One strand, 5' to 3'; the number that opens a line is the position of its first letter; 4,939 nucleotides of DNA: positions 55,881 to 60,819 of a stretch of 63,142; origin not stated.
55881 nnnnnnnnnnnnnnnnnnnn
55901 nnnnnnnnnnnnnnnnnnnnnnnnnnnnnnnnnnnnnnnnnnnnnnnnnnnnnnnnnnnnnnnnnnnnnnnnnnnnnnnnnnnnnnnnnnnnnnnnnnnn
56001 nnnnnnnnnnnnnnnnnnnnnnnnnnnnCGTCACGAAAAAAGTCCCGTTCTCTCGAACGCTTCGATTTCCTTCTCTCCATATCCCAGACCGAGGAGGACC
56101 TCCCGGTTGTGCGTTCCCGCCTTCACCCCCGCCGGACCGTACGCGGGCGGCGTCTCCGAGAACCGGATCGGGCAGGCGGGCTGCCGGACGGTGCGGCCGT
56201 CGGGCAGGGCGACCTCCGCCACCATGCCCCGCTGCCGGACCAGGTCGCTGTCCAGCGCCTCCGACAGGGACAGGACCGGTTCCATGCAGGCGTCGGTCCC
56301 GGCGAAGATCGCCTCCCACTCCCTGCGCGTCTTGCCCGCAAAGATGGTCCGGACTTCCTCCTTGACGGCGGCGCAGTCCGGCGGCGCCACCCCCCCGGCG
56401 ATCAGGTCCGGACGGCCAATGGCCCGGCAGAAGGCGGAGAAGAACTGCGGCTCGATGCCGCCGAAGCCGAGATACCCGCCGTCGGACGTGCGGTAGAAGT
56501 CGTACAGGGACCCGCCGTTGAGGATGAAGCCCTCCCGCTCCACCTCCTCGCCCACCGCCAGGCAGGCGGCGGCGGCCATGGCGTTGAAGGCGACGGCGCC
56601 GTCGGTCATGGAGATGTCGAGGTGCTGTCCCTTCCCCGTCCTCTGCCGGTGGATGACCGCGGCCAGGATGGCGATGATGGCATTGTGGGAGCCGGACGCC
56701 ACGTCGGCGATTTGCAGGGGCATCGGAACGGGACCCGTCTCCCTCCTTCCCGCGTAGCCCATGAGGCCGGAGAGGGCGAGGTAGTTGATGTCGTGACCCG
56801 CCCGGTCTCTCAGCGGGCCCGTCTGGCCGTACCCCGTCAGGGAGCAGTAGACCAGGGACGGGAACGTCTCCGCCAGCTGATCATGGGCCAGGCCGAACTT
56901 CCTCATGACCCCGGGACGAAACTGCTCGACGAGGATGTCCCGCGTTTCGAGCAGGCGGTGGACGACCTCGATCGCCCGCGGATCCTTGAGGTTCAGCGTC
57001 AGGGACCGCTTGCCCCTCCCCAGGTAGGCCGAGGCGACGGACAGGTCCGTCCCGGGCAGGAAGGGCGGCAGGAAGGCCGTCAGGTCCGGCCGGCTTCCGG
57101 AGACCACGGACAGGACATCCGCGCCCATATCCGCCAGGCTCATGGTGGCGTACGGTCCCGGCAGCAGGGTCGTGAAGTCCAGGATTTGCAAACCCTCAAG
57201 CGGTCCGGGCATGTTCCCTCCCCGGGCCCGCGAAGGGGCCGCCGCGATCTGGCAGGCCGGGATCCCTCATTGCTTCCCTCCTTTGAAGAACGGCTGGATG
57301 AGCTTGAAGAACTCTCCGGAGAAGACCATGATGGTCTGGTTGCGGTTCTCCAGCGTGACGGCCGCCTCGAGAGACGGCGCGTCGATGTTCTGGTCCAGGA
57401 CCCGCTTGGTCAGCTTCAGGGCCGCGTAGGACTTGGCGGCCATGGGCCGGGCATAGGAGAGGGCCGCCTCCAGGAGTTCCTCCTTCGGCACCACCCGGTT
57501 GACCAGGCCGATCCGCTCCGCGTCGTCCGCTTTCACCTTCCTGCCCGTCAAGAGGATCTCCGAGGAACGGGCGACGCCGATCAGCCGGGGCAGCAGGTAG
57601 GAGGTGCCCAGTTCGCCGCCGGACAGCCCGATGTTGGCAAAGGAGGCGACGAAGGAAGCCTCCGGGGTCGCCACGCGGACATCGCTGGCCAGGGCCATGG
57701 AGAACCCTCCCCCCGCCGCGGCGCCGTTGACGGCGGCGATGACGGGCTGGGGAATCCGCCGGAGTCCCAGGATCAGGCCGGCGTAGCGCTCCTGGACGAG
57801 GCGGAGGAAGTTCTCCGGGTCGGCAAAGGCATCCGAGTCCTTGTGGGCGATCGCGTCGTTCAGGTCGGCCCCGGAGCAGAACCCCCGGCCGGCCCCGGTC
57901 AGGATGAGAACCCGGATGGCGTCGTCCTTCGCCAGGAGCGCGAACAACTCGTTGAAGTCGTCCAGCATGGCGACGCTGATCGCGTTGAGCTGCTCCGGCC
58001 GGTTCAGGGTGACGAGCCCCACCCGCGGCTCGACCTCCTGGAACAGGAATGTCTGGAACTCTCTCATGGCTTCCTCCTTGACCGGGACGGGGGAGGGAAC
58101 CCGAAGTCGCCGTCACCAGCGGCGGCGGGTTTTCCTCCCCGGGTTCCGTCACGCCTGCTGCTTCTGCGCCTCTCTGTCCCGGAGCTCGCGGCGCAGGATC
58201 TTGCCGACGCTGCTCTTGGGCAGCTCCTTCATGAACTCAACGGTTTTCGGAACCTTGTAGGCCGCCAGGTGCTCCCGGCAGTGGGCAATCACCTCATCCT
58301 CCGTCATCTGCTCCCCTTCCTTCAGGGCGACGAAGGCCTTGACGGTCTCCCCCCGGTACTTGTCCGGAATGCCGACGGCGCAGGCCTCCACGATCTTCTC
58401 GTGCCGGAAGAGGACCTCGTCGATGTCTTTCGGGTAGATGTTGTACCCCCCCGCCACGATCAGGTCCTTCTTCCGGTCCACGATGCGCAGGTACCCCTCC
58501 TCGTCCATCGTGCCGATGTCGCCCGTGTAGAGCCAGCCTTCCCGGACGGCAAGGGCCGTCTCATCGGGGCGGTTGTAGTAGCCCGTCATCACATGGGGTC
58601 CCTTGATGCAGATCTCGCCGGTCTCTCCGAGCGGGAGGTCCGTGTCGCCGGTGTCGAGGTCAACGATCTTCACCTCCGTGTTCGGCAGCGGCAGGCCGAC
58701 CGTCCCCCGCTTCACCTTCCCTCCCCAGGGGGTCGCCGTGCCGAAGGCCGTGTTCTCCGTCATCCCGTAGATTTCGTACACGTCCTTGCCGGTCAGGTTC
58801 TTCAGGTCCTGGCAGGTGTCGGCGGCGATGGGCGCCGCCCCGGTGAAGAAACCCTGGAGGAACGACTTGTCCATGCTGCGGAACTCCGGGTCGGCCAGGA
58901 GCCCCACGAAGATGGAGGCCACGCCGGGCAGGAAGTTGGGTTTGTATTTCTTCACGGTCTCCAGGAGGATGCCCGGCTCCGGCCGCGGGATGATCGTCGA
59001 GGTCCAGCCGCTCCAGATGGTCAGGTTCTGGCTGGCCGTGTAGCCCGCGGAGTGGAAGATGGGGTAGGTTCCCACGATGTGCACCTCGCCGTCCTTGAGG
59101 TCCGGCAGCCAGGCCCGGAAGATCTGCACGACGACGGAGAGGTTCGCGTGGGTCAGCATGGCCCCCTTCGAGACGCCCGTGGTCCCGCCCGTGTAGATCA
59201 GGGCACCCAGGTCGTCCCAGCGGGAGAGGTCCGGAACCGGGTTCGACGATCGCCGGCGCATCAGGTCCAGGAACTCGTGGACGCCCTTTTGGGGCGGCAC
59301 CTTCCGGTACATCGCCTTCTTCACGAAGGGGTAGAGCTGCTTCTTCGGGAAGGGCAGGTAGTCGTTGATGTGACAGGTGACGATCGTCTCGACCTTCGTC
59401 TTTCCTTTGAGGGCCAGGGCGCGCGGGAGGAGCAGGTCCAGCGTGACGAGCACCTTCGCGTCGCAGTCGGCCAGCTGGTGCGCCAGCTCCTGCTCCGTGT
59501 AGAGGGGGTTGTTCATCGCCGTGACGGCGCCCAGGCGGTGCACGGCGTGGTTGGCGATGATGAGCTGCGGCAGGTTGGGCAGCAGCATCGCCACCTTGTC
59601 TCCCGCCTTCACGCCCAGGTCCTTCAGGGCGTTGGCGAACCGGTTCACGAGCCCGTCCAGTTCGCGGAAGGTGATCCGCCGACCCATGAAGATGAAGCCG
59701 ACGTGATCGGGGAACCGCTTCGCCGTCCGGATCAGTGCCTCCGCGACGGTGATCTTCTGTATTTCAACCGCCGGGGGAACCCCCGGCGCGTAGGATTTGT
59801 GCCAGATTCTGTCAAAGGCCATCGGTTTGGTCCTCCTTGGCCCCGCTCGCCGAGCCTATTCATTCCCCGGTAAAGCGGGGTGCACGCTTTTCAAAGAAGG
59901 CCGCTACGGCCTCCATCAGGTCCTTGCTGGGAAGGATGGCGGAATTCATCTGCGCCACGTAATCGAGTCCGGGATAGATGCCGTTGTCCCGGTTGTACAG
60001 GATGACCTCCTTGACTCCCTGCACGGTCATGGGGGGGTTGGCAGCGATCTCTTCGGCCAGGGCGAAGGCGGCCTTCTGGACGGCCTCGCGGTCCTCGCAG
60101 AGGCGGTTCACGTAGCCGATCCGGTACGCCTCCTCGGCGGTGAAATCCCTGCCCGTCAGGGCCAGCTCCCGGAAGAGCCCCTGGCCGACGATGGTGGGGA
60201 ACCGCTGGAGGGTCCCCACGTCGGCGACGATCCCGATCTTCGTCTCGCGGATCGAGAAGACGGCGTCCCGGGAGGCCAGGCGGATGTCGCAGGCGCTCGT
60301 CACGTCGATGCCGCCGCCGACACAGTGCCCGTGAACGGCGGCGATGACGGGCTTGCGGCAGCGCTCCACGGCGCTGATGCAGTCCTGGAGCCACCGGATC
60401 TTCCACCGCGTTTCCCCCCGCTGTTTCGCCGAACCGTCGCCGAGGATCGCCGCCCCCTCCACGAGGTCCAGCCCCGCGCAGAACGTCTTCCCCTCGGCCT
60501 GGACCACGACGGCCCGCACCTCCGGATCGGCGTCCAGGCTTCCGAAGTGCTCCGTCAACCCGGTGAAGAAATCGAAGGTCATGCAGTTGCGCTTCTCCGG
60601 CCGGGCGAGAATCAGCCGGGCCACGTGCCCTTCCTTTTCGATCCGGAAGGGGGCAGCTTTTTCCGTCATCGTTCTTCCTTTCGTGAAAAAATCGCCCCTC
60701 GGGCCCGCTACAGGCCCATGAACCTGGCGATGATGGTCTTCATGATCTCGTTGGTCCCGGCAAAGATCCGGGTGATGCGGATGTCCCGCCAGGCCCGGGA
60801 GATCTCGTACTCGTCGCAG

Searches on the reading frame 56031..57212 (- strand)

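Call 68: search_protein_families(library=pfam, proteins=[window:56031-57212:-], max_evalue=0.00001)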
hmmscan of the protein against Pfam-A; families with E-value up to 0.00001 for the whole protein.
window:56031-57212:- (393 aa): 1 family
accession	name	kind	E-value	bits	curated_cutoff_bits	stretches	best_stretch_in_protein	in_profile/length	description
PF02515.22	CoA_transf_3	-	3e-93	313.3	23.3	1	5-361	1-358/366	CoA-transferase family III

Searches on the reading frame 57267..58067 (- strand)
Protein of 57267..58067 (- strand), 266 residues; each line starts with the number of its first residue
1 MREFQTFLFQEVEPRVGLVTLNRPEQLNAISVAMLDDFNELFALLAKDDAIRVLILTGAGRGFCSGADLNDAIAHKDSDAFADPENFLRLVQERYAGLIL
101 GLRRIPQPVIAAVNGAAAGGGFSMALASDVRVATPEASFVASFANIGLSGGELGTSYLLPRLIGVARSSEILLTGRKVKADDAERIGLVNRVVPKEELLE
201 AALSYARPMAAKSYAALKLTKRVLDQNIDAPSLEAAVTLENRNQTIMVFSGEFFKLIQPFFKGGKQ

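Call 68: search_protein_families(library=pfam, proteins=[window:57267-58067:-], max_evalue=0.00001)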
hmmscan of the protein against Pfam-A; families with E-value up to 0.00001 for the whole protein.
window:57267-58067:- (266 aa): 2 families
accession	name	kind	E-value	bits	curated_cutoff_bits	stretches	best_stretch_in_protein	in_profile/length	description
PF00378.25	ECH_1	-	4.6e-53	180.5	27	1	15-245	5-225/251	Enoyl-CoA hydratase/isomerase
PF16113.10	ECH_2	-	2.7e-33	116.3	27.2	1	16-210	1-191/335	Enoyl-CoA hydratase/isomerase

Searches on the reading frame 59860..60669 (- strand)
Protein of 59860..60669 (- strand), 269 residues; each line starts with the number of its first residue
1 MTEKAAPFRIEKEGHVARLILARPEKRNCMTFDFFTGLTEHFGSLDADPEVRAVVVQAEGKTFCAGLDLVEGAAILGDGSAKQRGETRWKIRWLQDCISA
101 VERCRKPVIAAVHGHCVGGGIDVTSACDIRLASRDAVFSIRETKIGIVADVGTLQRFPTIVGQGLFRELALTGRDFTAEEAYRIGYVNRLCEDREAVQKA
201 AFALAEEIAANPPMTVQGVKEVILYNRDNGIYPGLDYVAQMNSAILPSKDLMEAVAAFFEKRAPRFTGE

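Call 68: search_protein_families(library=pfam, proteins=[window:59860-60669:-], max_evalue=0.00001)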
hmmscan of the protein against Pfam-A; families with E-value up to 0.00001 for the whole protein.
window:59860-60669:- (269 aa): 2 families
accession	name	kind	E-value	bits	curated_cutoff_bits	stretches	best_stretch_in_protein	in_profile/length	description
PF00378.25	ECH_1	-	1.2e-48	166.1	27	1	12-268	2-250/251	Enoyl-CoA hydratase/isomerase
PF16113.10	ECH_2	-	3e-29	103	27.2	1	17-196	2-177/335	Enoyl-CoA hydratase/isomerase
